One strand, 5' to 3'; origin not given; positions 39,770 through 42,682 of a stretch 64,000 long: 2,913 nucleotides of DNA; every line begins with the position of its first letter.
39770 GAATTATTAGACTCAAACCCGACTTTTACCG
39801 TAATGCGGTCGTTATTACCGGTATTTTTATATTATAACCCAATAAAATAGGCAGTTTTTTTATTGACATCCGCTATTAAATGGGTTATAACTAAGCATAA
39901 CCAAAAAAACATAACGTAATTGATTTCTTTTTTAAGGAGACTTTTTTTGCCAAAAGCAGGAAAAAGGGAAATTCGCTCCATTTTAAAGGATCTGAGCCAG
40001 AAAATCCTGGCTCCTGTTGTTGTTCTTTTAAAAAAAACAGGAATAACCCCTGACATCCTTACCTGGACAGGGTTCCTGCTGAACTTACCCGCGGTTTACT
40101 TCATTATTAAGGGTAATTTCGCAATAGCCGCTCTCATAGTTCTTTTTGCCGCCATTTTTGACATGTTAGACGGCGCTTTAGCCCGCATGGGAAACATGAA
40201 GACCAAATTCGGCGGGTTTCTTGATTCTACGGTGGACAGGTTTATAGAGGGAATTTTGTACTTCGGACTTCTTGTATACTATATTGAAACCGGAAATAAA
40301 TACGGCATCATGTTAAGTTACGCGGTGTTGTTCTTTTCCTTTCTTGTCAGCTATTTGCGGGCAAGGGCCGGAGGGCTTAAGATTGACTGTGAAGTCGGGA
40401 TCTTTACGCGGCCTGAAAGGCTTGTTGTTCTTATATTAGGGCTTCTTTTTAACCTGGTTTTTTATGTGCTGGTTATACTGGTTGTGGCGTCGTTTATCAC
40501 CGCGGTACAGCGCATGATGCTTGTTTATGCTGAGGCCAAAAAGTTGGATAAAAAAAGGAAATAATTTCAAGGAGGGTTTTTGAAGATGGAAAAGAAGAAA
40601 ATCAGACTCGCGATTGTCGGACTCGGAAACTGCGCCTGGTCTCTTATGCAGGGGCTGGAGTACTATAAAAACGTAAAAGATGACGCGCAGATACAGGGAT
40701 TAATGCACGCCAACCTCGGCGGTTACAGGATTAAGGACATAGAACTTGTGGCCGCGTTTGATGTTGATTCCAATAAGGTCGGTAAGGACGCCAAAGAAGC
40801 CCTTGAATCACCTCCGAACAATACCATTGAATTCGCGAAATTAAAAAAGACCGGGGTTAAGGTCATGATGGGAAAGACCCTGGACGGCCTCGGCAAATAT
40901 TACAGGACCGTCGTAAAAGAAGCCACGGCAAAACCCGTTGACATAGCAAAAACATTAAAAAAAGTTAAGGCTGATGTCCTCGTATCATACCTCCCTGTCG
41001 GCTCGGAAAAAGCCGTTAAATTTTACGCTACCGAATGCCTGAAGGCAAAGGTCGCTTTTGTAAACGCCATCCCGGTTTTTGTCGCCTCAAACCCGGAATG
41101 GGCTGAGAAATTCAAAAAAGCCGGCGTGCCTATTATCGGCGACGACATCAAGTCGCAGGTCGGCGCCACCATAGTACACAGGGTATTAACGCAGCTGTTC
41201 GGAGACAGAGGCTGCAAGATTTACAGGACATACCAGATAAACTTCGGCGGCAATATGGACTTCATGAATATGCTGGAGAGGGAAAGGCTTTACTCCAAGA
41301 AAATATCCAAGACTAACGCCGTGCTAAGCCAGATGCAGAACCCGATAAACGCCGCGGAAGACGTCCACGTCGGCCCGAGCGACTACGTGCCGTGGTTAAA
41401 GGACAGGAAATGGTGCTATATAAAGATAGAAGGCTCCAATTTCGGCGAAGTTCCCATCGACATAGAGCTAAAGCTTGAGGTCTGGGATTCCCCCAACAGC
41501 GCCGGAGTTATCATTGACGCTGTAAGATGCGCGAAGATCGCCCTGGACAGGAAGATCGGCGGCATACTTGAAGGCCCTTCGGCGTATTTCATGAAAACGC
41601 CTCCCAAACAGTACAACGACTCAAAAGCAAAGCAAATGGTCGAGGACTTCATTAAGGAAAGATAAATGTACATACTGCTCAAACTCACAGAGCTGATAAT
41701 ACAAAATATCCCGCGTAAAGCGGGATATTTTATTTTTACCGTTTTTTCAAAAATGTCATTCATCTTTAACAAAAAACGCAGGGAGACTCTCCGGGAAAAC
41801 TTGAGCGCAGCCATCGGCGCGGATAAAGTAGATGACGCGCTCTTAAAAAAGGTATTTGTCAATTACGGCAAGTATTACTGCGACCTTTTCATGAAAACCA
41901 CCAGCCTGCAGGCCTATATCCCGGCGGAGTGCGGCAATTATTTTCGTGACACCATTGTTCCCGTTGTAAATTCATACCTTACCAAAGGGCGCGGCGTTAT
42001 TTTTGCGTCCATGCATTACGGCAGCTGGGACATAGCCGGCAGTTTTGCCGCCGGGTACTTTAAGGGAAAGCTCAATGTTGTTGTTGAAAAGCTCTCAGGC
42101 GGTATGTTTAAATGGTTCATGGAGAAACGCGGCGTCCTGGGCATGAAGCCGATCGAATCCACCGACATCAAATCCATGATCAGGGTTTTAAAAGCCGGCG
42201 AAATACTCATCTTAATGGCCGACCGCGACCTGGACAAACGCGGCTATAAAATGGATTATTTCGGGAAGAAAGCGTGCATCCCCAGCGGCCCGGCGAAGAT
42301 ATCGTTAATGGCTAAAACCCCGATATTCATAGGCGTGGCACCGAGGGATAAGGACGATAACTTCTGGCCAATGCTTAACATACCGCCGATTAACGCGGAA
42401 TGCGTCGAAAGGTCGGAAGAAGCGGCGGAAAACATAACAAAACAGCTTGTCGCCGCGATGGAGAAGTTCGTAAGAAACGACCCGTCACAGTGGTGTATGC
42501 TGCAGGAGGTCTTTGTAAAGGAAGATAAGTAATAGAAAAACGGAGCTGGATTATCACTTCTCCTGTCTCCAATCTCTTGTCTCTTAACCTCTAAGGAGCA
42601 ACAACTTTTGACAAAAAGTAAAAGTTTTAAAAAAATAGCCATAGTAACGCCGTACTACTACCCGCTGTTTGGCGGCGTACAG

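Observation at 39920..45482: Mycobacterium-like phosphatidylinositol-mannoside (PIM) glycolipid cluster in a Gram-negative-type genome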

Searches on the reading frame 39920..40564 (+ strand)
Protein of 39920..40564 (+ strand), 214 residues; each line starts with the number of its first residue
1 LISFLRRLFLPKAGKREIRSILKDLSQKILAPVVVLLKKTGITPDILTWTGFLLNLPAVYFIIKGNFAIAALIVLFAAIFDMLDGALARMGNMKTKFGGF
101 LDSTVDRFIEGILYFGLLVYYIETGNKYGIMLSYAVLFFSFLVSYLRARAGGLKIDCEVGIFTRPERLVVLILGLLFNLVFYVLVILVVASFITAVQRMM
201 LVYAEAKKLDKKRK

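Call 3: search_protein_families(library=pfam, proteins=[window:39920-40564:+], max_evalue=0.01)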
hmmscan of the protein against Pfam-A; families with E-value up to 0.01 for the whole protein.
window:39920-40564:+ (214 aa): 1 family
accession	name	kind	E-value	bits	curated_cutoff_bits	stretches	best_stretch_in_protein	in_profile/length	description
PF01066.26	CDP-OH_P_transf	-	5.4e-17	63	22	1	43-191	3-146/152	CDP-alcohol phosphatidyltransferase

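Call 4: search_protein_families(library=ncbifam, proteins=[window:39920-40564:+], max_evalue=0.01)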
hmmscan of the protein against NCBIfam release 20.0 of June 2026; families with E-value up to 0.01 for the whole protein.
window:39920-40564:+ (214 aa): 11 families
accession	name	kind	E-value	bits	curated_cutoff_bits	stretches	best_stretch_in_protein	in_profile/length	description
NF040950.1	archin_ph_syn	equivalog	1.2e-43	149.2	180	1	22-205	4-190/191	archaetidylinositol phosphate synthase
NF045883.1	PIPSynth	equivalog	1.9e-42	145.2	170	1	24-206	5-196/197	phosphatidylinositol phosphate synthase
NF052561.1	PIPSynBT1523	equivalog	3.4e-38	131.7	350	1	19-197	2-193/232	hypothetical protein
NF041135.1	IPPtranDIPPsyn_Thcocales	equivalog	2.5e-12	46.5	580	1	23-202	232-416/419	bifunctional L-myo-inositol-1-phosphate cytidylyltransferase/CDP-L-myo-inositol myo-inositolphosphotransferase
NF038086.1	anchor_synt_A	exception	1.1e-06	28.6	200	1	65-106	30-70/222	protein sorting system archaetidylserine synthase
TIGR00560.1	pgsA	equivalog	1.5e-06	28.8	109.1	1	52-196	18-167/183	CDP-diacylglycerol--glycerol-3-phosphate 3-phosphatidyltransferase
NF038087.1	arch_ser_synth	exception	1.7e-06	27.9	240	1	44-137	7-101/216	archaetidylserine synthase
NF008090.0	PRK10832.1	equivalog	1.8e-06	28.2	304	1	59-136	24-97/182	CDP-diacylglycerol--glycerol-3-phosphate 3-phosphatidyltransferase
TIGR04217.1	archae_ser_T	exception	7.9e-06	25.8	200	1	43-139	9-103/221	archaetidylserine synthase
TIGR00473.1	pssA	equivalog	1e-05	25.7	107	1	53-176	6-128/153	CDP-diacylglycerol--serine O-phosphatidyltransferase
NF053678.1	ClpnSynClsA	equivalog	1.6e-05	25.1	240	1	53-109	14-72/180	cardiolipin synthase ClsA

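Call 8: search_solved_structures(query=window:39920-40564:+, max_evalue=0.01, show_alignments=2)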
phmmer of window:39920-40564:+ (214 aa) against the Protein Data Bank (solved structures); distinct sequences matched with E-value up to 0.01: 8.
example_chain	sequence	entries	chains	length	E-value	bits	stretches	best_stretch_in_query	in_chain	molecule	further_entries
6h53_A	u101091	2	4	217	2e-22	83.6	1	28-211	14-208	CDP-diacylglycerol--inositol 3-phosphatidyltransferase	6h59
6h5a_A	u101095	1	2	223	2.2e-22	83.4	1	28-211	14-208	CDP-diacylglycerol--inositol 3-phosphatidyltransferase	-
6wm5_A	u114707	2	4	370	4.3e-21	79.2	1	18-204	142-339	AfCTD-Phosphatidylinositol-phosphate synthase (PIPS) fusion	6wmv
5d92_D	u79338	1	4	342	1.3e-19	74.4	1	14-207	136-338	AF2299 protein,Phosphatidylinositol synthase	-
5d91_A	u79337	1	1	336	1.3e-18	71.1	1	24-207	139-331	AF2299 protein,Phosphatidylinositol synthase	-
4o6m_A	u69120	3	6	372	6.1e-11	46.1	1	21-201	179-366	AF2299, a CDP-alcohol phosphotransferase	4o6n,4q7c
4mnd_A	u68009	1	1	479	2.7e-05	27.6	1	27-185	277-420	CTP L-myo-inositol-1-phosphate cytidylyltransferase/CDP-L-myo-inositol myo-inositolphospho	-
4pjq_A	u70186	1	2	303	0.0023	21.4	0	37-56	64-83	Pentatricopeptide repeat protein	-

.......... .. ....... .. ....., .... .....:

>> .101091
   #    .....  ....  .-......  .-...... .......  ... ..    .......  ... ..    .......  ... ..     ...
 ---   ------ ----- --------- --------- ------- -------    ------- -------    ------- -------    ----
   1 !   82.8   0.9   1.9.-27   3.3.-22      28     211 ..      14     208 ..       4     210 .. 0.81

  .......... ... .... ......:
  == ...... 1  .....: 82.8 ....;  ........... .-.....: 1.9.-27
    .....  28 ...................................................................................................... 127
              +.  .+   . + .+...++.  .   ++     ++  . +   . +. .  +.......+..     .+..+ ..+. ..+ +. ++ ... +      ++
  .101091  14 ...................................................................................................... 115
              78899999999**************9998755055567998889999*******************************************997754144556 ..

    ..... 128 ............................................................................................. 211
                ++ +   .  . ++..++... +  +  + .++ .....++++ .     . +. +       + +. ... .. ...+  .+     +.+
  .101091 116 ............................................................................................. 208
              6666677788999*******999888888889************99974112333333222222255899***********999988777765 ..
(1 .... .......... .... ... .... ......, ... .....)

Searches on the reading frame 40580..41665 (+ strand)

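Call 3: search_protein_families(library=pfam, proteins=[window:40580-41665:+], max_evalue=0.01)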
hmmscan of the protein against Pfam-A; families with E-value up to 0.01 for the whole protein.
window:40580-41665:+ (361 aa): 2 families
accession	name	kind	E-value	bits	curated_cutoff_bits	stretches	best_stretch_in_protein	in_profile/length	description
PF01658.22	Inos-1-P_synth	-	2.8e-35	121.2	27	1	195-304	1-107/107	Myo-inositol-1-phosphate synthase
PF07994.18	NAD_binding_5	-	0.0056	16.6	25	1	147-213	206-273/321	Myo-inositol-1-phosphate synthase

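Call 4: search_protein_families(library=ncbifam, proteins=[window:40580-41665:+], max_evalue=0.01)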
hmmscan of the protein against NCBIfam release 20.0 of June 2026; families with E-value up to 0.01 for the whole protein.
window:40580-41665:+ (361 aa): 1 family
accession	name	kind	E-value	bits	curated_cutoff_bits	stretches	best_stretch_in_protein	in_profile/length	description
TIGR03450.1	mycothiol_INO1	equivalog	4.3e-161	536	638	1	8-358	1-355/355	inositol-3-phosphate synthase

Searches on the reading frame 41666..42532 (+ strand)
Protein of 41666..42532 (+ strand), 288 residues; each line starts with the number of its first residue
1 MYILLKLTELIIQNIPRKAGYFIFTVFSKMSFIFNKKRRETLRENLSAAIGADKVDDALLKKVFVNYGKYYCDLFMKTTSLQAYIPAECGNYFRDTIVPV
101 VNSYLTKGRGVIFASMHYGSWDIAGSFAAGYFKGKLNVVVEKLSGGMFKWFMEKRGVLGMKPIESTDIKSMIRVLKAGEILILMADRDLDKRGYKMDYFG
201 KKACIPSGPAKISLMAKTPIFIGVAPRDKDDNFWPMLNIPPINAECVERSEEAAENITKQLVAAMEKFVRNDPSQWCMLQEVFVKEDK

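Call 3: search_protein_families(library=pfam, proteins=[window:41666-42532:+], max_evalue=0.01)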
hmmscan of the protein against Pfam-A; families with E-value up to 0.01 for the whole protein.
window:41666-42532:+ (288 aa): 1 family
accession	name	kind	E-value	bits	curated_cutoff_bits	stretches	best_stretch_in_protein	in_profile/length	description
PF03279.18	Lip_A_acyltrans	-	2.9e-32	112.5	22.3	1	10-283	24-293/295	Bacterial lipid A biosynthesis acyltransferase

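Call 4: search_protein_families(library=ncbifam, proteins=[window:41666-42532:+], max_evalue=0.01)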
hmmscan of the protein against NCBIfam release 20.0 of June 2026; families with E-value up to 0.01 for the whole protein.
window:41666-42532:+ (288 aa): 12 families
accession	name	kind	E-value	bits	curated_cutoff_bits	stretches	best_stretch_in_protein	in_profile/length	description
NF005919.0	PRK07920.1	equivalog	9.1e-41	139.9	209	1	12-286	22-296/311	phosphatidylinositol mannoside acyltransferase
NF006270.0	PRK08419.1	equivalog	9.8e-26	90.7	248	1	4-283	9-288/298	lipid A biosynthesis lauroyl acyltransferase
NF006487.0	PRK08905.1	equivalog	1.3e-15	57.3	281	1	26-276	24-266/290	lysophospholipid acyltransferase family protein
TIGR02207.1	lipid_A_htrB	subfamily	9.6e-13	48.2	297.8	1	3-283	17-291/303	LpxL/LpxP family Kdo(2)-lipid IV(A) lauroyl/palmitoleoyl acyltransferase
NF005340.0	PRK06860.1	subfamily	4.3e-11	42.5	398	1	7-283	27-297/309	lipid A biosynthesis lauroyl acyltransferase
NF005150.0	PRK06628.1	equivalog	1.5e-09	37.7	350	1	41-281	52-286/290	lipid A biosynthesis lauroyl acyltransferase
NF004191.0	PRK05646.1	equivalog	5.7e-08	32.3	491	1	6-281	23-293/310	lipid A biosynthesis lauroyl acyltransferase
NF004569.0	PRK05906.1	equivalog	4.3e-05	22.5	439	1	166-280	197-309/454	lipid A biosynthesis lauroyl acyltransferase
NF005952.0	PRK08025.1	equivalog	4.5e-05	22.7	517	1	21-281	38-292/306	kdo(2)-lipid IV(A) palmitoleoyltransferase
NF006437.0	PRK08733.1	equivalog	7.6e-05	22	540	1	106-283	123-294/306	LpxL/LpxP family Kdo(2)-lipid IV(A) lauroyl/palmitoleoyl acyltransferase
NF004190.0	PRK05645.1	equivalog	0.00042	19.5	377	1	31-278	35-279/295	lysophospholipid acyltransferase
NF006438.0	PRK08734.1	equivalog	0.002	17.2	363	1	102-276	106-278/305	lauroyl acyltransferase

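Call 7: search_solved_structures(query=window:41666-42532:+, max_evalue=0.01, show_alignments=1)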
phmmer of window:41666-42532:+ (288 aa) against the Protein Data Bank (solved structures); distinct sequences matched with E-value up to 0.01: 5.
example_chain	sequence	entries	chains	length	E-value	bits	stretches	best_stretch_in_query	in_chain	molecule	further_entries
5oce_A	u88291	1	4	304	4.3e-17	65.2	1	39-284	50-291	Phosphatidylinositol mannoside acyltransferase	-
5f2t_A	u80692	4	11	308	4.5e-17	65.2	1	39-284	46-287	Phosphatidylinositol mannoside acyltransferase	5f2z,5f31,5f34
7ojt_A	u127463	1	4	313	4.7e-17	65.1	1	39-284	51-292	Phosphatidylinositol mannoside acyltransferase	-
5kn7_B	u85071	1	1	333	4.2e-07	32.4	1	105-269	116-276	Lipid A biosynthesis lauroyl acyltransferase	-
5knk_B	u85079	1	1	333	1.5e-06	30.6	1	105-269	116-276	Lipid A biosynthesis lauroyl acyltransferase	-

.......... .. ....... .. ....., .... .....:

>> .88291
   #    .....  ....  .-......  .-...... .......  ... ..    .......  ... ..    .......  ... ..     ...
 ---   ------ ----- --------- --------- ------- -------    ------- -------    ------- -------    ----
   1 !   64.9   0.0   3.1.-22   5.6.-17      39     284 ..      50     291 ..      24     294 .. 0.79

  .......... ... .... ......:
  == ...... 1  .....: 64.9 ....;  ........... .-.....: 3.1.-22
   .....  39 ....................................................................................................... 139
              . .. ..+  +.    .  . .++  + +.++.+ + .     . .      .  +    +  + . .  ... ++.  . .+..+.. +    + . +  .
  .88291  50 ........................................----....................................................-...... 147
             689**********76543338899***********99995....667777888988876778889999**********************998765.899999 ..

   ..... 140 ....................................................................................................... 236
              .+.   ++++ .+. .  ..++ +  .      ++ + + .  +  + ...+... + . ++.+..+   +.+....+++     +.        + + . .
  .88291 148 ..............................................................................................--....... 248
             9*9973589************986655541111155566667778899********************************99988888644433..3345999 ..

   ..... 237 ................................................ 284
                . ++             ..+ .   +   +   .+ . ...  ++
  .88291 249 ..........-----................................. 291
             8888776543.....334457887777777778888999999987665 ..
